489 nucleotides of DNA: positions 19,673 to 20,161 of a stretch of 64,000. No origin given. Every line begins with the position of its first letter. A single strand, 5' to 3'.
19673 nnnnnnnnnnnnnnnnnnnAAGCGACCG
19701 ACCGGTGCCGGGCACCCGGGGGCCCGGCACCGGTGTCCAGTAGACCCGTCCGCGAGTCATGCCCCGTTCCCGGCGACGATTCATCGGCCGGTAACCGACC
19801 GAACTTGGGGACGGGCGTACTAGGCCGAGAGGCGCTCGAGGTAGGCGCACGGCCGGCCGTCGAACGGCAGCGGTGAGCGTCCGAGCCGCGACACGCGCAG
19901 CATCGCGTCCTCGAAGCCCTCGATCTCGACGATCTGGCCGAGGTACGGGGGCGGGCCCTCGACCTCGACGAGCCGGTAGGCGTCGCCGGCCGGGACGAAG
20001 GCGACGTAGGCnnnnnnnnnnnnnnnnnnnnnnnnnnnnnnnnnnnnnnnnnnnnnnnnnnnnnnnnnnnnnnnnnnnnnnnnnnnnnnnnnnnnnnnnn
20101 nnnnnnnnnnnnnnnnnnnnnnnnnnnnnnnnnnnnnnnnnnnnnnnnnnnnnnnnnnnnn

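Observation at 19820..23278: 1152-aa coiled-coil protein with two complete MshEN-type (c-di-GMP receptor-like) modules and no ATPase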

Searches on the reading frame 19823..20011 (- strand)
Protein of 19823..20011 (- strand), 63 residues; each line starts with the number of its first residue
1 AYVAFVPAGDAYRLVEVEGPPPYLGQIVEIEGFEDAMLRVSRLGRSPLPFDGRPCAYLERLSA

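Call 38: find_related_loci(query=A2, collection=genome_contigs, flank=6000)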
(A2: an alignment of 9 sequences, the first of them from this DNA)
Query A2 (62 aa) in genome_contigs; peptide patterns used: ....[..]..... (x = any residue, [..] = any of these).
66 stretches matched a pattern; 51 encode a relative of the query (tblastn E <= 1e-3); 50 distinct loci.
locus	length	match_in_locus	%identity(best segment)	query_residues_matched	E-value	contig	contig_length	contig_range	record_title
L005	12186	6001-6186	95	1-62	1e-37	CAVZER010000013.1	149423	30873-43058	MAG: uncultured Thermoleophilia bacterium isolate MFD05841.bin.2.111 genome assembly, contig: contig_86565, whole genome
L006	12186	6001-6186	92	1-62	9e-37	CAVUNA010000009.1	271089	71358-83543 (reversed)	MAG: uncultured Thermoleophilia bacterium isolate MFD06435.bin.1.100 genome assembly, contig: contig_47245, whole genome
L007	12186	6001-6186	90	1-62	2e-36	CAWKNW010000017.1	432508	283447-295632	MAG: uncultured Thermoleophilia bacterium isolate MFD00991.bin.1.29 genome assembly, contig: contig_63387, whole genome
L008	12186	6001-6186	92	1-62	3e-36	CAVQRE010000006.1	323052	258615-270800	MAG: uncultured Thermoleophilia bacterium isolate MFD02134.bin.2.211 genome assembly, contig: contig_16339, whole genome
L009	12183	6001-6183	92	1-61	4e-36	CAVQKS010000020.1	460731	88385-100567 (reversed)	MAG: uncultured Thermoleophilia bacterium isolate MFD00031.bin.2.126 genome assembly, contig: contig_7101, whole genome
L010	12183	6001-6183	97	1-61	3e-37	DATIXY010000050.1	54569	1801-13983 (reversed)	MAG TPA_asm: Gaiellaceae bacterium isolate SMAG_U15261 k141_3298578, whole genome shotgun sequence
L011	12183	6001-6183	87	1-61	2e-34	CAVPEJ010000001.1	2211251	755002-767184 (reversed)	MAG: uncultured Thermoleophilia bacterium isolate MFD10113.bin.2.200 genome assembly, contig: contig_5383, whole genome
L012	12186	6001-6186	84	1-62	8e-34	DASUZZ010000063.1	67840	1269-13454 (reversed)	MAG TPA_asm: Gaiellaceae bacterium isolate SMAG_U1938 k141_1728995, whole genome shotgun sequence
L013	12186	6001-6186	82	1-62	2e-33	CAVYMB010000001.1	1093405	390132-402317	MAG: uncultured Thermoleophilia bacterium isolate MFD05841.bin.1.157 genome assembly, contig: contig_19990, whole genome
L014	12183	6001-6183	84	1-61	3e-32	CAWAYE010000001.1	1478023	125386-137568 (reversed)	MAG: uncultured Thermoleophilia bacterium isolate MFD06085.bin.2.143 genome assembly, contig: contig_12883, whole genome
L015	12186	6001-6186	65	1-62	1e-24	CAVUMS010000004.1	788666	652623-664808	MAG: uncultured Thermoleophilia bacterium isolate MFD06298.bin.2.67 genome assembly, contig: contig_51886, whole genome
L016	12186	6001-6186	63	1-62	4e-24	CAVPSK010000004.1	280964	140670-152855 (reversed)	MAG: uncultured Thermoleophilia bacterium isolate MFD00031.bin.1.47 genome assembly, contig: contig_25727, whole genome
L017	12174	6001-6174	61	1-59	1e-19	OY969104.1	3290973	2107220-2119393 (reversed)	MAG: uncultured Gaiellaceae bacterium isolate MFD09964.bin.c.1 genome assembly, chromosome: 1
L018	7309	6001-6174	63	1-59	4e-19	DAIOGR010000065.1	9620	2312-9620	MAG TPA_asm: Gaiella sp. isolate CTOTU26105 NODE_4400_length_9620_cov_15.803764, whole genome shotgun sequence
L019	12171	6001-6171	60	2-59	6e-19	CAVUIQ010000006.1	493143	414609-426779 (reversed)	MAG: uncultured Thermoleophilia bacterium isolate MFD04651.bin.2.180 genome assembly, contig: contig_2118, whole genome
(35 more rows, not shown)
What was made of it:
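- Tried and rejected: It worked with a 9-sequence subset (call 38), but that pattern (SPLP[LF]DxRPC) misses variants, so the taxonomic range is a lower bound.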

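Call 57: search_protein_representatives(alignment_id=A4)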
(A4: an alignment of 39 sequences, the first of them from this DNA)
Query: 39 sequences, 61 profile positions. Proteins with E-value up to 0.001 (for the whole library): 1452; up to 1e-10: 716; up to 1e-30: 0. The best 150 are listed.
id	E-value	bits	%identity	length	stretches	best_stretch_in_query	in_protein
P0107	4.3e-26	106.6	-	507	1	1-60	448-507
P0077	3.2e-25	103.9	-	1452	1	1-60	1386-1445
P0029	5.5e-25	103.1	-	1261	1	2-60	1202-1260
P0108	6.9e-25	102.8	-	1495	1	1-60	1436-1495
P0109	7.0e-25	102.8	-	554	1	1-60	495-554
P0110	7.3e-25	102.7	-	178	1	1-59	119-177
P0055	8.4e-25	102.5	-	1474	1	1-60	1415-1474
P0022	9.6e-25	102.3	-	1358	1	2-59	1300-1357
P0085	1.3e-24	101.9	-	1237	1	1-60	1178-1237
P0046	1.4e-24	101.8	-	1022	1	1-59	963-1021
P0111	1.5e-24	101.7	-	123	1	1-60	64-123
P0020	2.1e-24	101.2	-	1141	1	2-60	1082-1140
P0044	2.6e-24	100.9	-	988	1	1-58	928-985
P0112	3.0e-24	100.7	-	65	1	2-60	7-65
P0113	3.0e-24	100.7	-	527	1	1-60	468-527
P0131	3.2e-23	97.5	-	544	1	2-60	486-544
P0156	4.3e-22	93.8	-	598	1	2-60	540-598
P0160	6.6e-22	93.2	-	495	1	2-59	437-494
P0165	9.9e-22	92.7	-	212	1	2-60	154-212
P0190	2.3e-20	88.3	-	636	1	1-60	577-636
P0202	3.5e-19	84.5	-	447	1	1-58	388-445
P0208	6.7e-19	83.6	-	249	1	1-58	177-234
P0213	1.6e-18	82.4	-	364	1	2-60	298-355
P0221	5.5e-18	80.7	-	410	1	1-59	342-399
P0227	1.8e-17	79.0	-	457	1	1-59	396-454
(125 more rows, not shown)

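Call 59: list_cluster_members(proteins=[P0213, P0221, P0131, P0156, P0190, P0202, P0227, P0160, P0165, P0208])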
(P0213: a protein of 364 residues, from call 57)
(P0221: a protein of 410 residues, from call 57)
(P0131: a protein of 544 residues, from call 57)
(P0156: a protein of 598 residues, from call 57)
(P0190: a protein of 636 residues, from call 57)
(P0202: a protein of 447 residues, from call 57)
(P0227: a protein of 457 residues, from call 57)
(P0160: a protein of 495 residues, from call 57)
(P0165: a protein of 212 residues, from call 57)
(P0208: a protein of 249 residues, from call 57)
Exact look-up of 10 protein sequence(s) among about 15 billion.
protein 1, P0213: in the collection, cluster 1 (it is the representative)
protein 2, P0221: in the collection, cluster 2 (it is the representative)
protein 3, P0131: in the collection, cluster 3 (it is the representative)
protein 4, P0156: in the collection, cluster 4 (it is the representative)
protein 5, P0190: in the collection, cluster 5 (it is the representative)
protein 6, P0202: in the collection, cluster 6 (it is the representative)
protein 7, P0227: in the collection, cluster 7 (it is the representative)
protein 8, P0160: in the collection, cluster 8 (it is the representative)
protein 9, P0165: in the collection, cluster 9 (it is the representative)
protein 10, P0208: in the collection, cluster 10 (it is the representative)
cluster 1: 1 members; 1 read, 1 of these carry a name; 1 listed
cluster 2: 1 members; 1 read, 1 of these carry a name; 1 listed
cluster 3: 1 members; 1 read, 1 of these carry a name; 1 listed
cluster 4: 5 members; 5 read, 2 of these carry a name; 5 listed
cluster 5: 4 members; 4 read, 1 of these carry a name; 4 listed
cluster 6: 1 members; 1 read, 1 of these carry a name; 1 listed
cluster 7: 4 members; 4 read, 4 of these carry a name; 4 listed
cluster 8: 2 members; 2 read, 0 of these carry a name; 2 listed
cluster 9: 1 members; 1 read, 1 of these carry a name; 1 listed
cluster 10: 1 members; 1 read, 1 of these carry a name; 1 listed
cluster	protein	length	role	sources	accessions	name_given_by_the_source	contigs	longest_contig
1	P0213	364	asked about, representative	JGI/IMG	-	hypothetical protein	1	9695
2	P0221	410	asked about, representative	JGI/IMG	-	hypothetical protein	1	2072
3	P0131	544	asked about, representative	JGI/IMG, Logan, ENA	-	hypothetical protein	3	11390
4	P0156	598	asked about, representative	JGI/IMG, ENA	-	hypothetical protein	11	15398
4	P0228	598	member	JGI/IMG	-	hypothetical protein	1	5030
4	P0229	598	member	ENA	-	-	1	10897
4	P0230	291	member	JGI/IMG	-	-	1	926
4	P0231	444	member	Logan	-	-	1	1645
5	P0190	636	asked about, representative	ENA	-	-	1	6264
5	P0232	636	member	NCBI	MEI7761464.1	MAG: hypothetical protein WCJ67_11995 [Thermoleophilia bacterium]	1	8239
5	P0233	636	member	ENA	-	-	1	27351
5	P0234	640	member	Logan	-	-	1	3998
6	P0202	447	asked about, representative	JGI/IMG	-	hypothetical protein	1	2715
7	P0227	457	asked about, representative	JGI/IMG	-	hypothetical protein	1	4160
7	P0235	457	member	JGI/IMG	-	hypothetical protein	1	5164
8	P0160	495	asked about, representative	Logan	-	-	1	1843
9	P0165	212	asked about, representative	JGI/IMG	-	hypothetical protein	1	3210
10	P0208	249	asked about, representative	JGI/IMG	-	hypothetical protein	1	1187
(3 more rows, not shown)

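Call 62: search_protein_families(library=pfam, alignment_id=A4, max_evalue=10)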
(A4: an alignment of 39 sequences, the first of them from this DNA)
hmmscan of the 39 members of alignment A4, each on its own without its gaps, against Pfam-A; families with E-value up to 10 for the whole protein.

A. member 1, seq(63 aa): 1 family
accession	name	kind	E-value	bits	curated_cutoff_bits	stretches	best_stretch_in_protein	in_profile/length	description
PF19135.5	DUF5818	-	0.074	13.1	27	1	7-44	16-55/57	Protein of unknown function (DUF5818)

B. families by the number of members that match (of 39 scanned): 6 families
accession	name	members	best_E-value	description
PF18200.7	Big_11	2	0.0022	Bacterial Ig-like domain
PF12914.13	SH3_7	1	0.043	SH3 domain of SH3b2 type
PF19135.5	DUF5818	1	0.074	Protein of unknown function (DUF5818)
PF23892.1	Ig_CycH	1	0.18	Cytochrome c-type biogenesis protein H Ig-like domain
PF17660.6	BTRD1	1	0.25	Polyglycine hydrolase-like, structural repeat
PF00107.32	ADH_zinc_N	1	0.31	Zinc-binding dehydrogenase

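Call 65: find_homologous_proteins(query=A4, max_evalue=0.001)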
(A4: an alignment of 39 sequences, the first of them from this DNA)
Query A4 (39 sequences) (63 aa, profile of the alignment): 95 proteins with E <= 0.001 among 527 candidates.
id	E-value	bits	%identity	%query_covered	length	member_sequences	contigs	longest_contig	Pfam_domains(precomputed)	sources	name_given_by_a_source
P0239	2.2e-25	106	55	95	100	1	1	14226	-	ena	-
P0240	2.9e-25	106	55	95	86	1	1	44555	-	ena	-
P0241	2.6e-24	103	58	95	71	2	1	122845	-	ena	-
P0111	4.7e-24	102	57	95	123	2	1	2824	-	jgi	jgi:hypothetical protein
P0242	5.7e-24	101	60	92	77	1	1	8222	-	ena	-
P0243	8.5e-24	101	58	95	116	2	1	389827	-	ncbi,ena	-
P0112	9.6e-24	101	55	92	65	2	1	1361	-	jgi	jgi:hypothetical protein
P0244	9.8e-24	101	55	92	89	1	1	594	-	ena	-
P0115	1.2e-23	100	53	95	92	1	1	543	-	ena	-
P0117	1.5e-23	100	59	92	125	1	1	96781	-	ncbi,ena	-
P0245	2.4e-23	100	64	92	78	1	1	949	-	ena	-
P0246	8.2e-23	98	84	97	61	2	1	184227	-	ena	-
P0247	2.5e-22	96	53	98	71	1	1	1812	-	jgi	jgi:hypothetical protein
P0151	1.0e-21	94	50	95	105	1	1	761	-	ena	-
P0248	1.2e-21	94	59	92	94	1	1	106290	-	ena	-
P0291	2.1e-13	68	53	92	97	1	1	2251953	-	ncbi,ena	-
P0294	4.1e-13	67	54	83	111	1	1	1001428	-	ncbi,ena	-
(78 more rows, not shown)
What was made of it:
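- Tried and rejected: Short (58-125 aa) β-domain hits (call 65) were considered as evidence for stand-alone proteins.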

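Call 66: find_encoding_contigs(protein=P0291, flank=6000, max_places=1)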
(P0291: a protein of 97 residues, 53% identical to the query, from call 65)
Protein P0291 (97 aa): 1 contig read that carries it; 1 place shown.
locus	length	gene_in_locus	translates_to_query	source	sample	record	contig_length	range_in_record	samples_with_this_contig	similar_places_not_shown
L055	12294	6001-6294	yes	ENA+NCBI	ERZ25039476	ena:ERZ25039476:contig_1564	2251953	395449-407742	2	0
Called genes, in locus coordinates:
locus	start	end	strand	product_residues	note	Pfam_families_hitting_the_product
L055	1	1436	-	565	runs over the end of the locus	PF13439:Glyco_transf_4 (weak), PF00534:Glycos_transf_1, PF13692:Glyco_trans_1_4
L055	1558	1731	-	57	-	-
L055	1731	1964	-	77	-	-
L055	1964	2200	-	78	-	PF04070:DUF378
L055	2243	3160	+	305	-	PF00376:MerR, PF13411:MerR_1, PF02607:B12-binding_2, PF02310:B12-binding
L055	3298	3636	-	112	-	-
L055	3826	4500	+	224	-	PF00072:Response_reg, PF00486:Trans_reg_C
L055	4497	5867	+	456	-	PF08521:2CSK_N (weak), PF00672:HAMP, PF00512:HisKA, PF02518:HATPase_c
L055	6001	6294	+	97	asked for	-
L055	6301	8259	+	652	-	PF01551:Peptidase_M23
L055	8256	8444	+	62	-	-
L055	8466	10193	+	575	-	PF07690:MFS_1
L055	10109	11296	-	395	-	PF07690:MFS_1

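Call 67: find_encoding_contigs(protein=P0243, flank=6000, max_places=1)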
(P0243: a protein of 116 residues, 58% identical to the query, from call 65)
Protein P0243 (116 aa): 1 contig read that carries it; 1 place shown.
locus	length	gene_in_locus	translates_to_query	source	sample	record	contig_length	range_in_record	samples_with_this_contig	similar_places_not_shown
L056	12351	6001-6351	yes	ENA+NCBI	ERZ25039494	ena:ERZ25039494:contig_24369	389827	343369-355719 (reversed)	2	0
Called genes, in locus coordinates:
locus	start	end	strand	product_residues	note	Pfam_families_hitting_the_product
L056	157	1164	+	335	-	PF13401:AAA_22 (faint), PF13191:AAA_16 (faint), PF07728:AAA_5, PF00004:AAA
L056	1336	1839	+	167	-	PF05362:Lon_C, PF13541:ChlI (weak)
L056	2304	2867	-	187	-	-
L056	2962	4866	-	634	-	-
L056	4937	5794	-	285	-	-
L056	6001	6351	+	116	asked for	-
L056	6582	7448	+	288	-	-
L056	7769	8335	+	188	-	-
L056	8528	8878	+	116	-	-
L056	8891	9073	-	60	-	PF01641:SelR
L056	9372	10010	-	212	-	PF00535:Glycos_transf_2 (weak)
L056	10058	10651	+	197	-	-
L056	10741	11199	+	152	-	-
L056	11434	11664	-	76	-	PF00528:BPD_transp_1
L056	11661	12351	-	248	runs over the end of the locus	PF19300:BPD_transp_1_N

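Call 68: find_encoding_contigs(protein=P0294, flank=6000, max_places=1)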
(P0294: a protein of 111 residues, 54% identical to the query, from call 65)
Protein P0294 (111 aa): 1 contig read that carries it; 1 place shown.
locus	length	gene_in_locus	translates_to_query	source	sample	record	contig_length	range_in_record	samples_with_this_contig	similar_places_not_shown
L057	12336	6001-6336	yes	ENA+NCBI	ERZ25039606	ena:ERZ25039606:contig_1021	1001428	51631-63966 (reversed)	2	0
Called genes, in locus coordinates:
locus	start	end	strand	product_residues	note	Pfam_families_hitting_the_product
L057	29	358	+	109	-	-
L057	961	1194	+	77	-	-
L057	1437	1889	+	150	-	PF01894:YjbQ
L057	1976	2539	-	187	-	PF00106:adh_short, PF13561:adh_short_C2, PF23441:SDR (weak)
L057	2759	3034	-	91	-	PF00171:Aldedh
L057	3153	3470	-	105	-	PF00171:Aldedh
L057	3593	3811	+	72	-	-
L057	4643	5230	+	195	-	-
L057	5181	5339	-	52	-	-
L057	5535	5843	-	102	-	-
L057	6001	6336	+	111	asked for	-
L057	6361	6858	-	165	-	-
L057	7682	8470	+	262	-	-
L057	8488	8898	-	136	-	-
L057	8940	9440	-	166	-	PF01478:Peptidase_A24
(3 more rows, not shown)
